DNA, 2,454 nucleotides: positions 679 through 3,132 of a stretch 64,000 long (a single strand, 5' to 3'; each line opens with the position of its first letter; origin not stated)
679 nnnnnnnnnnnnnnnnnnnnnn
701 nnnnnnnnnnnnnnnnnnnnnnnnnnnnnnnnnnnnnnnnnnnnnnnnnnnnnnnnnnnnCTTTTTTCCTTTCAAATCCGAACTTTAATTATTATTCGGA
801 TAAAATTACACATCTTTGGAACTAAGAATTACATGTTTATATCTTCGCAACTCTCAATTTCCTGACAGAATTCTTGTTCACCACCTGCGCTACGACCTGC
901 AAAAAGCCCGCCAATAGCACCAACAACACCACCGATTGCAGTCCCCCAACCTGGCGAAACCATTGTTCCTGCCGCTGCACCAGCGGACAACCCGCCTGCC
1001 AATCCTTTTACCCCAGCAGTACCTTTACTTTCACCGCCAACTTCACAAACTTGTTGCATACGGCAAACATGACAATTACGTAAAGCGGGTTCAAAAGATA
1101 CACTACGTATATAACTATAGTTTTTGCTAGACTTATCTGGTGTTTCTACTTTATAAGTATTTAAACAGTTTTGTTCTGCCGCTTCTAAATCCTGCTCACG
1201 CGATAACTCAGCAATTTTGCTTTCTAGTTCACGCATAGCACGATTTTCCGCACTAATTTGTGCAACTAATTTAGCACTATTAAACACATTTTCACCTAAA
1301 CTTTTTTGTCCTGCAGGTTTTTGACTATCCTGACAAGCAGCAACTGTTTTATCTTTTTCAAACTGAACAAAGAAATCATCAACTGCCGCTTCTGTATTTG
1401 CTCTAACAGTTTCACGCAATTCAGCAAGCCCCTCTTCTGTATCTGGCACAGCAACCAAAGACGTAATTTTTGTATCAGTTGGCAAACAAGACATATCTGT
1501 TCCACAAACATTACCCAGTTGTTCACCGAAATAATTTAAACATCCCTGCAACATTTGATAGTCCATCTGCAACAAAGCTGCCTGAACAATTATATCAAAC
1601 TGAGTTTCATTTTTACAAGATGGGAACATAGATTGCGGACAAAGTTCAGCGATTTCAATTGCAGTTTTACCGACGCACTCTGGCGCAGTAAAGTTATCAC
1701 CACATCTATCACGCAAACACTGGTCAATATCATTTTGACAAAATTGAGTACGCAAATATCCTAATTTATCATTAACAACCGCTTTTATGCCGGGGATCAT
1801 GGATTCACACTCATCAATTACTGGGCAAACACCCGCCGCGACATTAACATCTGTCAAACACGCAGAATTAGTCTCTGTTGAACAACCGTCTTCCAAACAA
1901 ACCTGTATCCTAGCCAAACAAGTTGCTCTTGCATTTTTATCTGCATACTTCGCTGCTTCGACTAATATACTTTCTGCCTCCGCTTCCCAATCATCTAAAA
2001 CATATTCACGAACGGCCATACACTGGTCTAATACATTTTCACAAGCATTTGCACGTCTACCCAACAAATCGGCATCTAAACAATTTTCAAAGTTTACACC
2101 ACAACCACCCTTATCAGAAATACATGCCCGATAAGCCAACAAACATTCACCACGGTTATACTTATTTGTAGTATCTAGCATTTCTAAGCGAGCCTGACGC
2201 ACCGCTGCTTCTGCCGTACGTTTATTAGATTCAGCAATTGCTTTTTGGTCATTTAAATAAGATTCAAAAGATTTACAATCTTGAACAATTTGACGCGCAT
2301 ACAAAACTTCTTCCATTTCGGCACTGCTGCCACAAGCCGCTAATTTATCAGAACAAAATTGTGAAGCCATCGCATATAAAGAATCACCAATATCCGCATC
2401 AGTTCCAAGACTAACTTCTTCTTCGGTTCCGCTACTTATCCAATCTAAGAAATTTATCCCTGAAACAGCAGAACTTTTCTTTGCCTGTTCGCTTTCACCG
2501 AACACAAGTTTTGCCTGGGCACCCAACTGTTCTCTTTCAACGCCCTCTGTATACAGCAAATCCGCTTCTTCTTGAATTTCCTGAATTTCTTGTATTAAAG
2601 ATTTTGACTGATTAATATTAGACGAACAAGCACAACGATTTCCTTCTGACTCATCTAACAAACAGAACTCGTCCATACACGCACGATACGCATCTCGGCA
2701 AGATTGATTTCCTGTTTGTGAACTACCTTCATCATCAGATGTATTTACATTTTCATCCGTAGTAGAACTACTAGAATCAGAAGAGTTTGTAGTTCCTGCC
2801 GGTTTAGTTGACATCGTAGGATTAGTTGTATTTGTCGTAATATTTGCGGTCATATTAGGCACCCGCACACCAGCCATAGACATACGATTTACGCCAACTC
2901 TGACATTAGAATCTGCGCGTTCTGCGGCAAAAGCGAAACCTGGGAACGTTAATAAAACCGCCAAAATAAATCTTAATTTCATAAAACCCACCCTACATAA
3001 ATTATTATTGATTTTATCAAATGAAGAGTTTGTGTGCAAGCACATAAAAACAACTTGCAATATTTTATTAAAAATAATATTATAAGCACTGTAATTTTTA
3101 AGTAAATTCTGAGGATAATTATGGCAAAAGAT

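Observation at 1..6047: Tandem cluster of a paralogous giant cysteine-rich secreted coiled-coil protein family with a conserved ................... N-motif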

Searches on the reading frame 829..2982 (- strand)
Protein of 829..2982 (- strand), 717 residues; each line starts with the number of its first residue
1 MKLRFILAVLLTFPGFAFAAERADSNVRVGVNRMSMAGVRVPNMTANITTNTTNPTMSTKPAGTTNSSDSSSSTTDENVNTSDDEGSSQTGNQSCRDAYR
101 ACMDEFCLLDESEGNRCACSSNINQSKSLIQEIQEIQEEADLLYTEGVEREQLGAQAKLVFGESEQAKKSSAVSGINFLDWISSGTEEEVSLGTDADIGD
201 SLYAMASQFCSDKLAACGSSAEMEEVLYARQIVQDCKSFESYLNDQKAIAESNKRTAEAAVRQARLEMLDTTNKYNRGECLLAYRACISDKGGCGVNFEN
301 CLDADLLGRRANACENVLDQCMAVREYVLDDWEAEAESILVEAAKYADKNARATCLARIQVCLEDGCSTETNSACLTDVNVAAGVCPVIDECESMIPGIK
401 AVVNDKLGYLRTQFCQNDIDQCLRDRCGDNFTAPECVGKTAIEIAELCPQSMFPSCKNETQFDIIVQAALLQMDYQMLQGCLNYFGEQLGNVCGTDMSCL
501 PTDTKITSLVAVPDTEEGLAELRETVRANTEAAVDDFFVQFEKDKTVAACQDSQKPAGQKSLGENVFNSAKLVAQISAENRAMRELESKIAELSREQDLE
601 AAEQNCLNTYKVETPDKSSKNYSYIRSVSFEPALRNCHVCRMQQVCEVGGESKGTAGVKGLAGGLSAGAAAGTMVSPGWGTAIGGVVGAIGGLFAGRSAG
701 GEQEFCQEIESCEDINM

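Call 7: search_protein_families(library=pfam, proteins=[window:829-2982:-], max_evalue=1)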
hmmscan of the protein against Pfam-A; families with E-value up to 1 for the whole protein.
window:829-2982:- (717 aa): 5 families
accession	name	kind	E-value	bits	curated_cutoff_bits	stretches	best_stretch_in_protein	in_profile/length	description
PF10439.15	Bacteriocin_IIc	-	0.0016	18.8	27.1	1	649-692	17-56/59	Bacteriocin class II with double-glycine leader peptide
PF21827.1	New_glue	-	0.012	15.7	31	1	1-91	1-69/94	New glue protein family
PF13488.11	Gly-zipper_Omp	-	0.082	13.3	25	1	660-699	2-42/46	Glycine zipper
PF13441.11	Gly-zipper_YMGG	-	0.12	12.6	28.9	1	657-697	3-44/45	YMGG-like Gly-zipper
PF20721.2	C19orf12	-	0.91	9.7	30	0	642-695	23-79/163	C19orf12-like protein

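Call 8: search_protein_families(library=ncbifam, proteins=[window:829-2982:-], max_evalue=1)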
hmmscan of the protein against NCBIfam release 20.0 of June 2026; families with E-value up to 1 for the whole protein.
window:829-2982:- (717 aa): 1 family
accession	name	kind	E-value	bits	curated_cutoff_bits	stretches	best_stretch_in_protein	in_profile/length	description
NF008437.0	PRK11280.1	equivalog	0.95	9.3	99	0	656-698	69-111/179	hypothetical protein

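Call 18: search_solved_structures(query=A2, max_evalue=1)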
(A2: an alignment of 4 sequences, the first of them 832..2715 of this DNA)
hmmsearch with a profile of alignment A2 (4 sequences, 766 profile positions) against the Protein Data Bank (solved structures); distinct sequences matched with E-value up to 1: 0.

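Call 19: find_related_loci(query=A2, collection=genome_contigs, flank=6000)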
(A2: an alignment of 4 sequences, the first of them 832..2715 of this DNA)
Query A2 (628 aa) in genome_contigs; peptide patterns used: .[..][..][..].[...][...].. (x = any residue, [..] = any of these).
233 stretches matched a pattern; 228 encode a relative of the query (tblastn E <= 1e-3); the best 80 are kept; 80 distinct loci.
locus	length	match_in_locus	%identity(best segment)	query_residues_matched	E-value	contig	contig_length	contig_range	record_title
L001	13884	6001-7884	98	1-628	0e+0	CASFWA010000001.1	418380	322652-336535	uncultured proteobacterium isolate A86_L4_360360_idba_bin.28 genome assembly, contig: A86_L4_360360_idba_bin.28.fa_scaff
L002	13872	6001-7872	92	4-628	0e+0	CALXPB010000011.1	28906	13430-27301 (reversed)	MAG: uncultured Alphaproteobacteria bacterium isolate BRZ_R__bin77 genome assembly, contig: BRZ_R__NODE_2347_length_2890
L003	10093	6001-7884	86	1-628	0e+0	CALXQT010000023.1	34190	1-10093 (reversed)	MAG: uncultured Alphaproteobacteria bacterium isolate E20__bin73 genome assembly, contig: E20__k127_9864410, whole genom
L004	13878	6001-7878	85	3-628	0e+0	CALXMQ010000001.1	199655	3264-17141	MAG: uncultured Alphaproteobacteria bacterium isolate BRZ_KT__bin2 genome assembly, contig: BRZ_KT__NODE_12_length_19965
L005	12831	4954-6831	88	3-628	0e+0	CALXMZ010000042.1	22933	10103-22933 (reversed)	MAG: uncultured Alphaproteobacteria bacterium isolate E02__bin298 genome assembly, contig: E02__k127_6593155, whole geno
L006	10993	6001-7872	85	6-628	0e+0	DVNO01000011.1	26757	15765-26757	MAG TPA_asm: Candidatus Enterousia avicola isolate CHK136-897 CHK136__C69080_L26757_ERR2241905, whole genome shotgun seq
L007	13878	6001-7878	86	3-628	0e+0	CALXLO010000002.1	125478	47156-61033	MAG: uncultured Alphaproteobacteria bacterium isolate BRZ_DB__bin25 genome assembly, contig: BRZ_DB__NODE_96_length_1254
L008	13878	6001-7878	88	3-628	0e+0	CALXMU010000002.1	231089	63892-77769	MAG: uncultured Alphaproteobacteria bacterium isolate BRZ_MD__bin57 genome assembly, contig: BRZ_MD__NODE_45_length_2310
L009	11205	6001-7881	85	3-628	0e+0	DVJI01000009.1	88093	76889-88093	MAG TPA_asm: Candidatus Enterousia intestinigallinarum isolate ChiGjej3B3-5194 ChiGjej3B3M5__C533893_L88093_SRR6323341,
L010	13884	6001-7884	85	2-628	0e+0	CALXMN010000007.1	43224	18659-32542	MAG: uncultured Alphaproteobacteria bacterium isolate BRZ_KQ__bin82 genome assembly, contig: BRZ_KQ__NODE_1687_length_43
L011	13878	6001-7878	85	3-628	0e+0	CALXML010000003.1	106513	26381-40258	MAG: uncultured Alphaproteobacteria bacterium isolate BRZ_KL__bin36 genome assembly, contig: BRZ_KL__NODE_141_length_106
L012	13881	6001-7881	85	1-628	0e+0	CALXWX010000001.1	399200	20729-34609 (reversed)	MAG: uncultured Alphaproteobacteria bacterium isolate BRZ_EC__bin9 genome assembly, contig: BRZ_EC__NODE_9_length_399200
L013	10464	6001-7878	85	3-628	0e+0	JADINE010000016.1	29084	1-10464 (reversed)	MAG: Candidatus Enterousia excrementavium isolate B1-16210 B1M03__C144160_L29084_SRR9113712, whole genome shotgun sequen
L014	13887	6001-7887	83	1-628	0e+0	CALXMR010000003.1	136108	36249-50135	MAG: uncultured Alphaproteobacteria bacterium isolate BRZ_MA__bin39 genome assembly, contig: BRZ_MA__NODE_145_length_136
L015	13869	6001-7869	80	6-628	0e+0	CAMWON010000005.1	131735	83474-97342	MAG TPA_asm: uncultured Alphaproteobacteria bacterium isolate SRR14411251_bin.18_metawrap_v1.3_MAG genome assembly, cont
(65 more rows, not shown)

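Call 31: search_protein_families(library=pfam, proteins=[L001:7953-10460:+], max_evalue=1)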
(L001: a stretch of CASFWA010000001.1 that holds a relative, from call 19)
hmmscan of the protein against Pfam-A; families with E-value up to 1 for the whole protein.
L001:7953-10460:+ (835 aa): 1 family
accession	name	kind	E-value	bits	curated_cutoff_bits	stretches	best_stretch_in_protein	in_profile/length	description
PF04513.17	Baculo_PEP_C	-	0.1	13.1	38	0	589-633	18-63/140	Baculovirus polyhedron envelope protein, PEP, C terminus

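Call 38: search_protein_representatives(alignment_id=A2)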
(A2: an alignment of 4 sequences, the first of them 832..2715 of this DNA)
Query: 4 sequences, 766 profile positions. Proteins with E-value up to 0.001 (for the whole library): 942; up to 1e-10: 754; up to 1e-30: 440. The best 150 are listed.
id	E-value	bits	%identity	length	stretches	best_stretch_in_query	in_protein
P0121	1.8e-230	784.0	-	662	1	1-504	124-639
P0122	1.2e-202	692.0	-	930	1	1-696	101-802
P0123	9.8e-196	669.1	-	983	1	2-765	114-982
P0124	2.2e-192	658.1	-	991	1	4-745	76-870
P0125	9.7e-181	619.5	-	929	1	2-709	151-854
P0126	3.2e-178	611.2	-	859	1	2-765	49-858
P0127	4.1e-178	610.8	-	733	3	5-233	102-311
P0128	4.5e-173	594.2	-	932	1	1-744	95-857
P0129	3.3e-172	591.3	-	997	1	3-748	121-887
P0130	2.7e-171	588.3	-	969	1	1-750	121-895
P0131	6.3e-170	583.8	-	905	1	2-759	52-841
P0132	1.8e-167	575.6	-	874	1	1-742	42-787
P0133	3.8e-165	568.0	-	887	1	1-695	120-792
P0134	5.4e-165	567.5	-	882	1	1-714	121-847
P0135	9.0e-162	556.8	-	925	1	2-699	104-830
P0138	4.2e-157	541.4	-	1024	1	2-747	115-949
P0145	3.7e-147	508.5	-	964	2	110-742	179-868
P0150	1.9e-145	502.8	-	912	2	123-745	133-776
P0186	1.4e-124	433.9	-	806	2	116-686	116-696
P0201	1.8e-119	417.0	-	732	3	4-233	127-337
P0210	6.9e-115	401.8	-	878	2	2-495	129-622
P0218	5.2e-110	385.6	-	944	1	3-669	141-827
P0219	5.9e-110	385.5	-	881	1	2-490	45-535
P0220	1.0e-109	384.7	-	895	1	2-671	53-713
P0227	2.0e-106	373.8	-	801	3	4-235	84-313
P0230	5.8e-105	369.0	-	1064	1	2-713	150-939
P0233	7.6e-103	362.0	-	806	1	2-674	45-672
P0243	1.2e-97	344.8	-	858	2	2-494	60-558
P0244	1.9e-97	344.1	-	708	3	3-232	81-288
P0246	6.7e-97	342.3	-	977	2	3-398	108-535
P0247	6.7e-97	342.3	-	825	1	2-742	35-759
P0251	1.0e-95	338.4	-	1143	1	3-399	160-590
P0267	2.2e-86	307.5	-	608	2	273-488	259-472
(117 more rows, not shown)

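Call 40: list_cluster_members(proteins=[P0210, P0218, P0247, P0251, P0246, P0230, P0227, P0201, P0244, P0267])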
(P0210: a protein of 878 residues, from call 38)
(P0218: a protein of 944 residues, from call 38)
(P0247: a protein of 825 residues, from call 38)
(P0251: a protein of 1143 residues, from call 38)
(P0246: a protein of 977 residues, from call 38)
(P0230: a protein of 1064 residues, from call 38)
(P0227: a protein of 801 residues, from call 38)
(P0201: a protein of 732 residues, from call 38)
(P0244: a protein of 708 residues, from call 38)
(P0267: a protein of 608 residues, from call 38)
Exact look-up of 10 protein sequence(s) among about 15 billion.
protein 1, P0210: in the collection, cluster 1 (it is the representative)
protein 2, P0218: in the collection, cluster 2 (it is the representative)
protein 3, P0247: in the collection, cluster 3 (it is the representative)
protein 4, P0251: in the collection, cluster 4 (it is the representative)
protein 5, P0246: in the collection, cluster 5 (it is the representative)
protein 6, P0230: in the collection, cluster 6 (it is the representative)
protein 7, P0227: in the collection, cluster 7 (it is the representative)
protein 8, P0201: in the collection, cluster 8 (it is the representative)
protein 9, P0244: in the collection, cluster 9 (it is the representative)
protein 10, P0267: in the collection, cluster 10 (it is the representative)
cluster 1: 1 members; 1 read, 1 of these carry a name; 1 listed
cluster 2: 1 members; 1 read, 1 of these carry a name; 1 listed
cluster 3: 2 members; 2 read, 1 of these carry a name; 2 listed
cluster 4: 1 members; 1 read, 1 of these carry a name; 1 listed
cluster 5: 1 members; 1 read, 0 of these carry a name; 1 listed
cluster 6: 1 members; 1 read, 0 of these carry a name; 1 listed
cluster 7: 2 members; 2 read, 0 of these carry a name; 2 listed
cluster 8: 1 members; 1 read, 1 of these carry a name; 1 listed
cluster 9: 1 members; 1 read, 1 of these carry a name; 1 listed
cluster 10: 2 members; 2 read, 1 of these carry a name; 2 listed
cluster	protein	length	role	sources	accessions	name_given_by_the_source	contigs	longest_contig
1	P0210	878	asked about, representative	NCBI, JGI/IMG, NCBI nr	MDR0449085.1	MAG: hypothetical protein LBG89_01325 [Rickettsiales bacterium] | hypothetical protein | hypothetical protein [Rickettsiales bacterium]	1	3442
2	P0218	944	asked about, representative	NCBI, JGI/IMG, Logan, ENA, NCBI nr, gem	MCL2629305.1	MAG: hypothetical protein FWD33_01240 [Alphaproteobacteria bacterium] | hypothetical protein [Alphaproteobacteria bacterium]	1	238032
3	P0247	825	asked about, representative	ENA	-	-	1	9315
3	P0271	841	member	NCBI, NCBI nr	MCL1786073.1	MAG: hypothetical protein FWG39_02905 [Alphaproteobacteria bacterium] | hypothetical protein [Alphaproteobacteria bacterium]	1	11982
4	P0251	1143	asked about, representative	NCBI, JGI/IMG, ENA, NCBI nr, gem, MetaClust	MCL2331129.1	MAG: hypothetical protein FWC61_01125 [Proteobacteria bacterium] | hypothetical protein [Pseudomonadota bacterium] | \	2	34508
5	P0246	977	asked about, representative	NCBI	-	-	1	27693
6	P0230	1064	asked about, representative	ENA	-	-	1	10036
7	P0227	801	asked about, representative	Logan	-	-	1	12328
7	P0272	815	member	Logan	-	-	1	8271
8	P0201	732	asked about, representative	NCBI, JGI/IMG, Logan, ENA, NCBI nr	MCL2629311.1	MAG: hypothetical protein FWD33_01270 [Alphaproteobacteria bacterium] | hypothetical protein [Alphaproteobacteria bacterium]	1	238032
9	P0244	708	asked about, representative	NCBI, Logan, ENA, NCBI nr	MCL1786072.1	MAG: hypothetical protein FWG39_02900 [Alphaproteobacteria bacterium] | hypothetical protein [Alphaproteobacteria bacterium]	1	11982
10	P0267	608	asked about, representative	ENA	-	-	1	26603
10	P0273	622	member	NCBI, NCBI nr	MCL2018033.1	MAG: hypothetical protein FWG80_04675 [Alphaproteobacteria bacterium] | hypothetical protein [Alphaproteobacteria bacterium]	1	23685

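Call 45: find_encoding_contigs(protein=P0218, flank=10000, max_places=2)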
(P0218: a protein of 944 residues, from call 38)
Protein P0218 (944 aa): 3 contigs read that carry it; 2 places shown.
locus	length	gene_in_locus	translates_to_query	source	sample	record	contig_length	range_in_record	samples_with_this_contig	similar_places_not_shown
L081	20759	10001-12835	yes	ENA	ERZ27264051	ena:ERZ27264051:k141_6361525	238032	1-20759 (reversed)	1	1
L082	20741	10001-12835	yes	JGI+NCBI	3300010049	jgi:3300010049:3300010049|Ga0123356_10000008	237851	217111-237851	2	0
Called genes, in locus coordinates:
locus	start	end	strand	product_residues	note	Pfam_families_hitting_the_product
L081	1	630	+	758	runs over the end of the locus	-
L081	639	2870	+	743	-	-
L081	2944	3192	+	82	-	PF01176:eIF-1a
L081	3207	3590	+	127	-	-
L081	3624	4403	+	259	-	-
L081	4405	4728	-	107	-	-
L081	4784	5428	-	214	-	-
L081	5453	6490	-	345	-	PF12844:HTH_19 (faint), PF13443:HTH_26, PF13560:HTH_31 (weak), PF01381:HTH_3, PF13560:HTH_31 (weak)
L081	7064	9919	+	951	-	-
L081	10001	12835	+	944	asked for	-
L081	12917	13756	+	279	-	PF13462:Thioredoxin_4, PF13098:Thioredoxin_2, PF01323:DSBA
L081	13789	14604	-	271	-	PF06325:PrmA (faint), PF05175:MTS, PF13847:Methyltransf_31, PF13649:Methyltransf_25 (weak)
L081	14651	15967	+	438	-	PF01551:Peptidase_M23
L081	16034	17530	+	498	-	PF00691:OmpA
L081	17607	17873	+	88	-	-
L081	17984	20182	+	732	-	-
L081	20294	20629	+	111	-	-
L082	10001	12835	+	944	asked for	-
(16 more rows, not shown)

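Call 51: predict_structure(alignment_id=A4)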
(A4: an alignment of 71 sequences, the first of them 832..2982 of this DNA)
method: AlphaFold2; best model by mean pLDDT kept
length: 717 residues; sequences in the alignment: 71
mean_pLDDT: 79.2   pTM: 0.49
mean pLDDT of the five models: 79.2, 77.5, 77.0, 76.2, 75.2
residues with pLDDT >= 90: 366; 70-90: 167; 50-70: 53; < 50: 131
segments of 3 or more residues with pLDDT < 50: 1-3, 13-90, 656-700
pLDDT, mean of each block of 10 residues (from residue 1): 60 44 36 35 34 33 35 39 42 84 95 92 92 96 96 91 83 57 56 70 96 95 96 96 97 98 95 96 98 95 96 96 96 97 94 92 84 87 95 95 92 90 90 83 89 90 86 78 84 89 95 91 94 94 85 63 77 89 92 89 90 83 90 93 78 49 36 37 42 39 75 90
secondary structure, 60 per line:
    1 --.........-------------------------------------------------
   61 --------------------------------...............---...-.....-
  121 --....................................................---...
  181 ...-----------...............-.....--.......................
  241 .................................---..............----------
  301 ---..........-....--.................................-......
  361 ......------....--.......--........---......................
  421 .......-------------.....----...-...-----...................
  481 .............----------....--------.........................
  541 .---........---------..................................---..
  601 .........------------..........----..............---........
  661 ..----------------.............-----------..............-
elements in order (helices of 4 or more, strands of 3 or more residues): H3-11 H93-107 H115-119 H123-174 H178-183 H195-209 H211-215 H218-272 H277-290 H304-313 H315-318 H322-353 H355-366 H373-376 H379-385 H388-395 H399-427 H441-445 H462-493 H504-507 H516-541 H545-552 H562-595 H599-609 E622-631 E636-649 H653-662 H679-691 E703-716

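Call 65: search_protein_families(library=phrogs, proteins=[window:832-2715:-], max_evalue=0.01)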
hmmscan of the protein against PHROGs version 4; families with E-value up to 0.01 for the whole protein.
window:832-2715:- (628 aa): 2 families
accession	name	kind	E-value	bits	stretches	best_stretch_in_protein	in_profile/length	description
phrog_23574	-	tail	5.2e-05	21.7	1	527-611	777-861/1441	tail length tape measure protein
phrog_28412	-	unknown function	0.00086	18.2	1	565-607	925-963/1244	-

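Call 77: find_encoding_contigs(protein=P0251, flank=10000, max_places=1)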
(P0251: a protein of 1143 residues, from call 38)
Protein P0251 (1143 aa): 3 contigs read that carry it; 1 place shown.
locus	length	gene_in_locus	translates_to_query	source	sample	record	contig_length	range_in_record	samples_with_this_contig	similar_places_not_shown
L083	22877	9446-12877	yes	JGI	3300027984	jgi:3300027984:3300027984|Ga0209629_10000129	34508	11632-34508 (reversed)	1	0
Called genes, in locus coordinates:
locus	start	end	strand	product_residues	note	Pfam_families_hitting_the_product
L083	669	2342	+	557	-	-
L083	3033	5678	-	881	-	-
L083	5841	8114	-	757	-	-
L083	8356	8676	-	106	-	PF03840:SecG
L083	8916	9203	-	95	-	PF01176:eIF-1a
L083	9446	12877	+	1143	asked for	-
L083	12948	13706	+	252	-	-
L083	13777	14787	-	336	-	PF05175:MTS (weak), PF13847:Methyltransf_31, PF08242:Methyltransf_12 (faint), PF13649:Methyltransf_25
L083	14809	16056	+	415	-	PF19425:Csd3_N2, PF01551:Peptidase_M23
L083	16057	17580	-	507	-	-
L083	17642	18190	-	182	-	PF01527:HTH_Tnp_1 (faint)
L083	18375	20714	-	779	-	PF00521:DNA_topoisoIV, PF03989:DNA_gyraseA_C (faint)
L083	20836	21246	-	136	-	-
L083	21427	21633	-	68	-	PF01165:Ribosomal_S21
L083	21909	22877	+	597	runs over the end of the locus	PF00664:ABC_membrane, PF00005:ABC_tran, PF02463:SMC_N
